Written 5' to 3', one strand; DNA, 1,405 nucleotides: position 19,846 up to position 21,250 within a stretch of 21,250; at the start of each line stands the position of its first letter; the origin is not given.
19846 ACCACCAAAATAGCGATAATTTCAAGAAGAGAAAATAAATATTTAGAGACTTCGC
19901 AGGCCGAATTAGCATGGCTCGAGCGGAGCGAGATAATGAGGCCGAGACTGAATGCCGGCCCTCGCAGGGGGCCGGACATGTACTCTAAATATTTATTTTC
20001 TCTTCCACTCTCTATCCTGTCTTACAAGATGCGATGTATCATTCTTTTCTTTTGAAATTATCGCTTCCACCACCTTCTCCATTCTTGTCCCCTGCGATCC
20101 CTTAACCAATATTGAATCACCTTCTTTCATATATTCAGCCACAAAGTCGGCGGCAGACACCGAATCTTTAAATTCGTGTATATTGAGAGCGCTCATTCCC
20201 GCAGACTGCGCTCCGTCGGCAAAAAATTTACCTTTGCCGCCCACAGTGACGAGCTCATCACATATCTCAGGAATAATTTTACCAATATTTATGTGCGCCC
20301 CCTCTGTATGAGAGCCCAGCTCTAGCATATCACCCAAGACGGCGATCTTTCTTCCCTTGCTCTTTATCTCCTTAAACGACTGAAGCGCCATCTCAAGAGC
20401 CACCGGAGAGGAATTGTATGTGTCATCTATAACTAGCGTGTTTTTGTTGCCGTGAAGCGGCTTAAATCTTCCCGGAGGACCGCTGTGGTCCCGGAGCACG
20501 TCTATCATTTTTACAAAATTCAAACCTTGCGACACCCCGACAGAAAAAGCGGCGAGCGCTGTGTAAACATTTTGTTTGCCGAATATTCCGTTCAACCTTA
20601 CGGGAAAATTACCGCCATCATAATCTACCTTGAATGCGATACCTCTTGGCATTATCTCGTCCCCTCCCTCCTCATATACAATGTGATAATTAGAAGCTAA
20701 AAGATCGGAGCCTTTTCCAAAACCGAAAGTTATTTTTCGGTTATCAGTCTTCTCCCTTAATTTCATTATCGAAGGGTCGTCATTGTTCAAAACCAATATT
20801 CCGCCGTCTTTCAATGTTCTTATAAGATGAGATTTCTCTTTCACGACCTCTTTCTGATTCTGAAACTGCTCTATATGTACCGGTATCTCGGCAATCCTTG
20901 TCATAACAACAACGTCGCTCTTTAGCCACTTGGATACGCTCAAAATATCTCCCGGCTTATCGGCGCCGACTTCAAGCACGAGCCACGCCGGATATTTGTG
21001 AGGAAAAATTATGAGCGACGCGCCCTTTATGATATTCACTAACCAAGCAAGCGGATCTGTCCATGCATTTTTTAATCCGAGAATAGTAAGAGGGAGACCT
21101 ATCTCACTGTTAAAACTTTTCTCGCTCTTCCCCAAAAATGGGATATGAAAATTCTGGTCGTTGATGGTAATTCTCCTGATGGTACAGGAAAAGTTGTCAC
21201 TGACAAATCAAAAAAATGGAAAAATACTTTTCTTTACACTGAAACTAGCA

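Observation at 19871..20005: MITE-like or terminator-like element with 23-bp perfect inverted arms and a GC-rich 89-nt core, providing the C-terminal codons and stop of murF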

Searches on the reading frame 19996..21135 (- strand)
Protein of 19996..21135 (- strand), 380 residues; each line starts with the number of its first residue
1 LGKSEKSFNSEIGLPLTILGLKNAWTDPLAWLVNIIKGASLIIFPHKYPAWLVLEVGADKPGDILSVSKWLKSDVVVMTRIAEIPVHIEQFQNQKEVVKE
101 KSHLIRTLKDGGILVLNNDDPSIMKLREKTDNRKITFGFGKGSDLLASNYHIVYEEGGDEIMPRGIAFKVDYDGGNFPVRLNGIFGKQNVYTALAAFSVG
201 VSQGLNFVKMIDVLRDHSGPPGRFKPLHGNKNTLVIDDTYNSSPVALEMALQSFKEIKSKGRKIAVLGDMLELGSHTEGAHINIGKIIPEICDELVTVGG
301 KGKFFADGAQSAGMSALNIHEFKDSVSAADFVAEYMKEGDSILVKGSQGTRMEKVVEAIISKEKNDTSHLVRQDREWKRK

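Call 13: find_homologous_proteins(query=window:19996-21135:-)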
Query window:19996-21135:- (380 aa): 7605 proteins with E <= 0.001 among 8000 candidates; the best 120 are listed.
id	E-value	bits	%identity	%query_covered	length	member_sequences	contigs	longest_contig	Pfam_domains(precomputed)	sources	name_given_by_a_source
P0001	6.1e-251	850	100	100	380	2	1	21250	PF02875.27,PF08245.19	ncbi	-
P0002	1.4e-210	717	84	99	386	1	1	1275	PF02875.27,PF08245.19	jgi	jgi:UDP-N-acetylmuramoyl-tripeptide--D-alanyl-D-alanine ligase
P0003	3.0e-207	706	83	99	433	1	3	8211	PF02875.27,PF08245.19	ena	-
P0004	3.5e-207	706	83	99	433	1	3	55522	PF02875.27,PF08245.19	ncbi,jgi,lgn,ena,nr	ncbi:MAG: UDP-N-acetylmuramoyl-tripeptide-D-alanyl-D-alanine ligase [Parcubacteria group bacterium G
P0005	2.2e-201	687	81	99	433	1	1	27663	PF02875.27,PF08245.19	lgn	-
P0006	1.6e-186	638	77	99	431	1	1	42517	PF02875.27,PF08245.19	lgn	-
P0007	1.2e-182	625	74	99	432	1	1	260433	PF02875.27,PF08245.19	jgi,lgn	jgi:UDP-N-acetylmuramoyl-tripeptide--D-alanyl-D-alanine ligase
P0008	7.0e-173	593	70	99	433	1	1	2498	PF02875.27,PF08245.19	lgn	-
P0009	1.1e-171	589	69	99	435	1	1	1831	PF02875.27,PF08245.19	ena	-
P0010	3.3e-166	571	67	99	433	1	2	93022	PF02875.27,PF08245.19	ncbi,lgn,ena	ncbi:MAG: UDP-N-acetylmuramoyl-tripeptide--D-alanyl-D-alanine ligase [bacterium]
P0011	2.7e-129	450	53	100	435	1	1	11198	PF02875.27,PF08245.19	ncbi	-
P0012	1.5e-128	447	57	99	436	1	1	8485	PF02875.27,PF08245.19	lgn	-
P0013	3.4e-127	443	54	99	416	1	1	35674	PF02875.27,PF08245.19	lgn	-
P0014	3.0e-126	440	53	99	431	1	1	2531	PF02875.27,PF08245.19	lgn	-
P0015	4.2e-125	436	54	99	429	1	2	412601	PF02875.27,PF08245.19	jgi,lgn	jgi:UDP-N-acetylmuramoyl-tripeptide--D-alanyl-D-alanine ligase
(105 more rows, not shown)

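Call 17: find_related_loci(query=A2, collection=genome_contigs, flank=3000)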
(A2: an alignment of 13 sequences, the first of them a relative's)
Query A2 (380 aa) in genome_contigs; peptide patterns used: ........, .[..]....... (x = any residue, [..] = any of these).
600 stretches matched a pattern (row limit reached: there are more); 597 encode a relative of the query (tblastn E <= 1e-3); the best 80 are kept; 80 distinct loci.
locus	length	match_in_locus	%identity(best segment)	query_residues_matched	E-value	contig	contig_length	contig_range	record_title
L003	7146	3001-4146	48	3-380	9e-119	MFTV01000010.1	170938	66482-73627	MAG: Candidatus Nomurabacteria bacterium RIFCSPHIGHO2_02_40_30 rifcsphigho2_02_sub10_scaffold_5, whole genome shotgun se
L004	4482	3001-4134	49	3-380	7e-119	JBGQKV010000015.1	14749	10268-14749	MAG: Candidatus Paceibacteria bacterium isolate OBJ2_061818_050_53 k141_3567267_length_14749_cov_7.9595, whole genome sh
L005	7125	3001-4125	49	3-380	3e-118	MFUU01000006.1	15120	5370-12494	MAG: Candidatus Nomurabacteria bacterium RIFCSPLOWO2_01_FULL_39_17 rifcsplowo2_01_scaffold_14783, whole genome shotgun s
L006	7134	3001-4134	48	3-380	1e-116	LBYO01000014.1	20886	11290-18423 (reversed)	MAG: Parcubacteria group bacterium GW2011_GWA1_40_21 UT90_C0014, whole genome shotgun sequence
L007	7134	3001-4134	48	3-380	6e-113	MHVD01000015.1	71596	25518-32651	MAG: Candidatus Zambryskibacteria bacterium RIFCSPHIGHO2_01_FULL_43_25 rifcsphigho2_01_scaffold_526, whole genome shotgu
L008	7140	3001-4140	48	3-380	8e-115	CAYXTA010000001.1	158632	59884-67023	MAG TPA_asm: uncultured Candidatus Saccharibacteria bacterium isolate ERP123247_co1_13 genome assembly, contig: NODE_40_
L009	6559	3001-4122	46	3-380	1e-109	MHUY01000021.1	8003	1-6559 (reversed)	MAG: Candidatus Yonathbacteria bacterium RIFOXYC2_FULL_47_9 rifoxyc2_full_scaffold_2577, whole genome shotgun sequence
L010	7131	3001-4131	47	3-380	7e-110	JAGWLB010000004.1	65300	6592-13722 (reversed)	MAG: Patescibacteria group bacterium isolate REEB175 contig-150_337, whole genome shotgun sequence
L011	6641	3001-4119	47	3-380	2e-109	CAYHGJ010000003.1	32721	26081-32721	MAG TPA_asm: uncultured Candidatus Saccharibacteria bacterium isolate ERP119705_co13_11 genome assembly, contig: NODE_16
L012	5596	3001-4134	47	3-380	1e-106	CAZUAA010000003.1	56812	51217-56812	MAG TPA_asm: uncultured Candidatus Saccharibacteria bacterium isolate SRP285395_co2_291 genome assembly, contig: NODE_76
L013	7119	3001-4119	44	3-377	8e-103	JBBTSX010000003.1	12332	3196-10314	MAG: Patescibacteria group bacterium isolate H41-bin036_1 H41_bin036_1_000000000003, whole genome shotgun sequence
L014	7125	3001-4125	45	3-380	4e-100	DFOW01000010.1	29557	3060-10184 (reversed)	MAG TPA_asm: Patescibacteria group bacterium UBA3531 UBA3531_contig_14709, whole genome shotgun sequence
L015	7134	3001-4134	45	3-380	6e-100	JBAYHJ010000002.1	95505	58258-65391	MAG: Candidatus Paceibacterota bacterium isolate SO_2016_GW1_147 scaffold00513_OW334_2016, whole genome shotgun sequence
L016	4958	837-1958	42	3-379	2e-98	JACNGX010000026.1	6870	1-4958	MAG: Parcubacteria group bacterium isolate NIOZ-UU136 NIOZ-UU_NODE_13864_length_6870_cov_7.31592, whole genome shotgun s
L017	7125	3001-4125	40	3-380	6e-98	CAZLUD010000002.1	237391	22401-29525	MAG TPA_asm: uncultured Candidatus Saccharibacteria bacterium isolate SRP286056_co2_71 genome assembly, contig: NODE_32_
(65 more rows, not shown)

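Call 18: find_encoding_contigs(protein=P0004, flank=4000, max_places=3)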
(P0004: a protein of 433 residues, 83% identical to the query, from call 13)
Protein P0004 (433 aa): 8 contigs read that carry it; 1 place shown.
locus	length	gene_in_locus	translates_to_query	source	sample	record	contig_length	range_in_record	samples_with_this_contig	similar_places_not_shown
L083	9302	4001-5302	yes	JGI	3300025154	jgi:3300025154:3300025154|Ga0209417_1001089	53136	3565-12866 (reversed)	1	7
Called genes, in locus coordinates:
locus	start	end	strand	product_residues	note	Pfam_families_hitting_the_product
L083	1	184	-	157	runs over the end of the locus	-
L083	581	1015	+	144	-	PF02381:MraZ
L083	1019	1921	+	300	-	PF01795:Methyltransf_5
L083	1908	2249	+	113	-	-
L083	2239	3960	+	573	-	PF03717:PBP_dimer, PF00905:Transpeptidase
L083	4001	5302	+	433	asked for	PF08245:Mur_ligase_M, PF02875:Mur_ligase_C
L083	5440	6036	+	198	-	PF01025:GrpE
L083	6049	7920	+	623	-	PF00012:HSP70, PF06723:MreB_Mbl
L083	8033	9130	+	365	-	PF00226:DnaJ, PF01556:DnaJ_C, PF27659:CHP02642 (faint), PF00684:DnaJ_CXXCXGXG, PF15777:Anti-TRAP (faint)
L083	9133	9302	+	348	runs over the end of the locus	PF13091:PLDc_2, PF00614:PLDc (faint), PF13091:PLDc_2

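Call 19: find_encoding_contigs(protein=P0005, flank=4000, max_places=2)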
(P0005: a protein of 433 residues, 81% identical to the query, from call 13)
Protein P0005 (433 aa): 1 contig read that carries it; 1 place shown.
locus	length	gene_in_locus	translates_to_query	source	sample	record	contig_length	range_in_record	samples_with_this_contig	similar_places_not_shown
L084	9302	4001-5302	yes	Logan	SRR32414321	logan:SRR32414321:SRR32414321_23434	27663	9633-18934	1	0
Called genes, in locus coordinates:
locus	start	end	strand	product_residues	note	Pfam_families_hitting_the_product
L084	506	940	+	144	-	PF02381:MraZ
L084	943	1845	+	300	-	PF01795:Methyltransf_5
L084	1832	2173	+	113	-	-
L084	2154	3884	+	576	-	PF03717:PBP_dimer, PF00905:Transpeptidase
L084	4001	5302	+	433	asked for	PF08245:Mur_ligase_M, PF02875:Mur_ligase_C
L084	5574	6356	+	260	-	-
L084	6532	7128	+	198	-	PF01025:GrpE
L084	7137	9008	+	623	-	PF00012:HSP70, PF06723:MreB_Mbl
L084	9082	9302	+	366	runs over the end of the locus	PF00226:DnaJ, PF01556:DnaJ_C, PF00684:DnaJ_CXXCXGXG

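Call 20: find_encoding_contigs(protein=P0006, flank=4000, max_places=2)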
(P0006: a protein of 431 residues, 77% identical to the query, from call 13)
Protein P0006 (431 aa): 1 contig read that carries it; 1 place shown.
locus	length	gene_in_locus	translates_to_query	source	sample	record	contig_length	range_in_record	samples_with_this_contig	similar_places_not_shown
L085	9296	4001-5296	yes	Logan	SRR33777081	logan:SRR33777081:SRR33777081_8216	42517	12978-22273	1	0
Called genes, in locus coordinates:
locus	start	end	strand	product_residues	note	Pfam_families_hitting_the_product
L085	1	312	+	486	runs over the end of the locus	PF01336:tRNA_anti-codon, PF00152:tRNA-synt_2, PF01409:tRNA-synt_2d (weak)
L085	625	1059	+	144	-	PF02381:MraZ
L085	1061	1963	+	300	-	PF01795:Methyltransf_5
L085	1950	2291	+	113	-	-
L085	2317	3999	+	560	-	PF03717:PBP_dimer, PF00905:Transpeptidase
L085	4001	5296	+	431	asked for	PF08245:Mur_ligase_M, PF02875:Mur_ligase_C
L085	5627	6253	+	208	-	-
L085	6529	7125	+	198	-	PF01025:GrpE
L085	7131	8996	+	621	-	PF00012:HSP70, PF06723:MreB_Mbl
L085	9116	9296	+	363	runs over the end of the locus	PF00226:DnaJ, PF01556:DnaJ_C, PF00684:DnaJ_CXXCXGXG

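Call 21: find_encoding_contigs(protein=P0007, flank=4000, max_places=2)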
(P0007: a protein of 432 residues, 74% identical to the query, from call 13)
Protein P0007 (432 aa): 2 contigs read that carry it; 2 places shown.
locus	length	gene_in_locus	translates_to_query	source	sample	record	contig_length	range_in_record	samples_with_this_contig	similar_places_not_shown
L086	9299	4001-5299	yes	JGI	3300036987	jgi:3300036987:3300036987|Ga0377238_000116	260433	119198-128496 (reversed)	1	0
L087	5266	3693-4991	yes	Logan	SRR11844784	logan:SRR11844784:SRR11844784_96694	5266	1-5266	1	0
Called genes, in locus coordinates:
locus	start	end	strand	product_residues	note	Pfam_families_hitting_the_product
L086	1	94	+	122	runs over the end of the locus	-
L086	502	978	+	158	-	PF02381:MraZ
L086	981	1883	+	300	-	PF01795:Methyltransf_5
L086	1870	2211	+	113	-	-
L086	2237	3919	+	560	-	PF03717:PBP_dimer, PF00905:Transpeptidase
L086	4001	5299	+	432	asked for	PF08245:Mur_ligase_M, PF02875:Mur_ligase_C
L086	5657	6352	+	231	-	-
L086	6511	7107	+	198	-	PF01025:GrpE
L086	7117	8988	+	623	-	PF00012:HSP70, PF06723:MreB_Mbl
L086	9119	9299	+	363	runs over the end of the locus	PF00226:DnaJ, PF01556:DnaJ_C, PF00684:DnaJ_CXXCXGXG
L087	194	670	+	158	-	PF02381:MraZ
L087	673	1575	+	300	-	PF01795:Methyltransf_5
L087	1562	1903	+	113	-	-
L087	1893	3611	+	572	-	PF03717:PBP_dimer, PF00905:Transpeptidase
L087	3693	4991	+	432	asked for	PF08245:Mur_ligase_M, PF02875:Mur_ligase_C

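Call 22: find_encoding_contigs(protein=P0010, flank=4000, max_places=2)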
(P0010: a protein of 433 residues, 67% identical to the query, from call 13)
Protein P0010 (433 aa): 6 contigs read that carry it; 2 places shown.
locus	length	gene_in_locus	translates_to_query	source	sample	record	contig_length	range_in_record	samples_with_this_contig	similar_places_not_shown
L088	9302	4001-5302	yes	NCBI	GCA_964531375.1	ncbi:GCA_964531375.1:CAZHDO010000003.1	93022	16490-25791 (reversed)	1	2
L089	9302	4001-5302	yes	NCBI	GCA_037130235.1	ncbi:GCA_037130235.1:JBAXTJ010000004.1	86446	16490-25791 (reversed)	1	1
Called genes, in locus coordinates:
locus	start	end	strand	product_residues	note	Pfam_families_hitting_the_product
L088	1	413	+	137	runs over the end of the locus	-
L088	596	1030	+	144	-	PF02381:MraZ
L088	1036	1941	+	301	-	PF01795:Methyltransf_5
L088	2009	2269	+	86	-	-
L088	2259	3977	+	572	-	PF03717:PBP_dimer, PF00905:Transpeptidase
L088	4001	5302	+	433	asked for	PF08245:Mur_ligase_M, PF02875:Mur_ligase_C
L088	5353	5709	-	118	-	-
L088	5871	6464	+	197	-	PF01025:GrpE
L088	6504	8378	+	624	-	PF00012:HSP70, PF06723:MreB_Mbl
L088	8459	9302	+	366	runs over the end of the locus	PF00226:DnaJ, PF01556:DnaJ_C, PF00684:DnaJ_CXXCXGXG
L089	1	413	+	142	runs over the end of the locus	-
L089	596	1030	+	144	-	PF02381:MraZ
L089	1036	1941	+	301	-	PF01795:Methyltransf_5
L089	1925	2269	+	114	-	-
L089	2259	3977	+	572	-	PF03717:PBP_dimer, PF00905:Transpeptidase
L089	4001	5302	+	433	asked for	PF08245:Mur_ligase_M, PF02875:Mur_ligase_C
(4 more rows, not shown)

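Call 36: find_encoding_contigs(protein=P0002, flank=3000, max_places=3)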
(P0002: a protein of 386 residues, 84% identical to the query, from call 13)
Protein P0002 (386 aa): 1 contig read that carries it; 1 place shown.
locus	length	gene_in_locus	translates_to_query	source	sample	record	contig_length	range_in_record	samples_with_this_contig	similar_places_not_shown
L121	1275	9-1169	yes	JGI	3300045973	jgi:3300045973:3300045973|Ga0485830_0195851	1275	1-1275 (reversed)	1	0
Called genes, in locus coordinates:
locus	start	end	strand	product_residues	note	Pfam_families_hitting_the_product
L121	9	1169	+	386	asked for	PF08245:Mur_ligase_M, PF02875:Mur_ligase_C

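Call 37: find_encoding_contigs(protein=P0008, flank=3000, max_places=3)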
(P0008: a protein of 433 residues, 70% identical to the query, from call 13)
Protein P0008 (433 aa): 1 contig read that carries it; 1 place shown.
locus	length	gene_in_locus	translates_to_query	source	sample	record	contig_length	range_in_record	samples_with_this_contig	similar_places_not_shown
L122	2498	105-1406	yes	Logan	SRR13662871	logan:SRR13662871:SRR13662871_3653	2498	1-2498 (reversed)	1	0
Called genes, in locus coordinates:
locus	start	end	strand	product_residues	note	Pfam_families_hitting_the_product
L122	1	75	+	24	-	?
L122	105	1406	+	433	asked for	PF08245:Mur_ligase_M, PF02875:Mur_ligase_C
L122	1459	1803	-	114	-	-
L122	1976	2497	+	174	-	?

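Call 38: find_encoding_contigs(protein=P0009, flank=3000, max_places=3)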
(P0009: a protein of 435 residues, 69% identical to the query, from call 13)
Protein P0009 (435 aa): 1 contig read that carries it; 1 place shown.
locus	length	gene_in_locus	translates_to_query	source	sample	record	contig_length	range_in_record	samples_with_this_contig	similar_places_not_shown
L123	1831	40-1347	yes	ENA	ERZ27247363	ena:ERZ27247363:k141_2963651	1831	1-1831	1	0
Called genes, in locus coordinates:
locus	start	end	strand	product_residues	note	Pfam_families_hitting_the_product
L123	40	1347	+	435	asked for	PF08245:Mur_ligase_M, PF02875:Mur_ligase_C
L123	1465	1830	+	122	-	?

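Call 60: search_protein_families(library=pfam, proteins=[L084:5574-6356:+, L085:5627-6253:+, L086:5657-6352:+, L088:5353-5709:-, L122:1459-1803:-], max_evalue=0.1)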
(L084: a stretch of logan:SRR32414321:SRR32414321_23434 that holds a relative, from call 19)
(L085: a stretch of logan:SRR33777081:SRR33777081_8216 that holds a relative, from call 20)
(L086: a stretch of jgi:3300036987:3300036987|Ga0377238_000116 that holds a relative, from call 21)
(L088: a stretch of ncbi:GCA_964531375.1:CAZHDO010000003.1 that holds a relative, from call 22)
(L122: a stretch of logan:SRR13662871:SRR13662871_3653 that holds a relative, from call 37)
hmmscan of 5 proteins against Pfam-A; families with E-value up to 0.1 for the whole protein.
L084:5574-6356:+ (260 aa): 0 families

L085:5627-6253:+ (208 aa): 0 families

L086:5657-6352:+ (231 aa): 0 families

L088:5353-5709:- (118 aa): 0 families

L122:1459-1803:- (114 aa): 0 families

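Call 66: find_homologous_proteins(query=L085:5627-6250:+, max_evalue=0.00001)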
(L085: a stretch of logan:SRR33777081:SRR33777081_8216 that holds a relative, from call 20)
Query L085:5627-6250:+ (208 aa): 12 proteins with E <= 0.00001 among 146 candidates.
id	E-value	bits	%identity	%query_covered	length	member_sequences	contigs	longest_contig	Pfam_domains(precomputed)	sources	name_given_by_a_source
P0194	1.0e-138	478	100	100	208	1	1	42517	-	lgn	-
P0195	9.2e-102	357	80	100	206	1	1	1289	-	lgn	-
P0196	5.9e-53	198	52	100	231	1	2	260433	-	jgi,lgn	jgi:hypothetical protein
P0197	2.5e-22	98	40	90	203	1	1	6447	-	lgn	-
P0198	1.2e-16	79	39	90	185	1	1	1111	-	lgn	-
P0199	3.1e-15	75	40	68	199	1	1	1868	-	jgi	-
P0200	7.2e-14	70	44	44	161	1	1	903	-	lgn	-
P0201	1.6e-13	69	39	66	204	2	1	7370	-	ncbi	-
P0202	7.2e-13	67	41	53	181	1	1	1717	-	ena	-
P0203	1.9e-12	66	38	66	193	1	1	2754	-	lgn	-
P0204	4.2e-12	65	40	63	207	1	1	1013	-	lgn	-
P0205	5.5e-12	64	38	57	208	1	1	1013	-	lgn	-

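Call 67: find_encoding_contigs(protein=P0195, flank=3000, max_places=3)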
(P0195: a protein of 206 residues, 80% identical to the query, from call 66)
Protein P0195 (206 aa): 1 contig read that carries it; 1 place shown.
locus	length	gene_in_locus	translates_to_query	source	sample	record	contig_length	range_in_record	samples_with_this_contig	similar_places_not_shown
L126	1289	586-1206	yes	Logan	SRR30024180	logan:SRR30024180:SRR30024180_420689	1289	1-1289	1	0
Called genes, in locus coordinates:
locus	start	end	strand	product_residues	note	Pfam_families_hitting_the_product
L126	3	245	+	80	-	?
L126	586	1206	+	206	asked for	-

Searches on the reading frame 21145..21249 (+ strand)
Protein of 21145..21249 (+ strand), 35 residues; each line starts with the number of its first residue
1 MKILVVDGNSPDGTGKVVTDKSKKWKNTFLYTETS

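Call 99: search_protein_families(library=pfam, proteins=[window:21145-21249:+], max_evalue=1)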
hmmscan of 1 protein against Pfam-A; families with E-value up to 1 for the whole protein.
window:21145-21249:+ (35 aa): 1 family
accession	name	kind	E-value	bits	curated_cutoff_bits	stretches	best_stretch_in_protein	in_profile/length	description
PF00535.33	Glycos_transf_2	-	0.029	14.7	23.3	1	2-29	29-56/168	Glycosyl transferase family 2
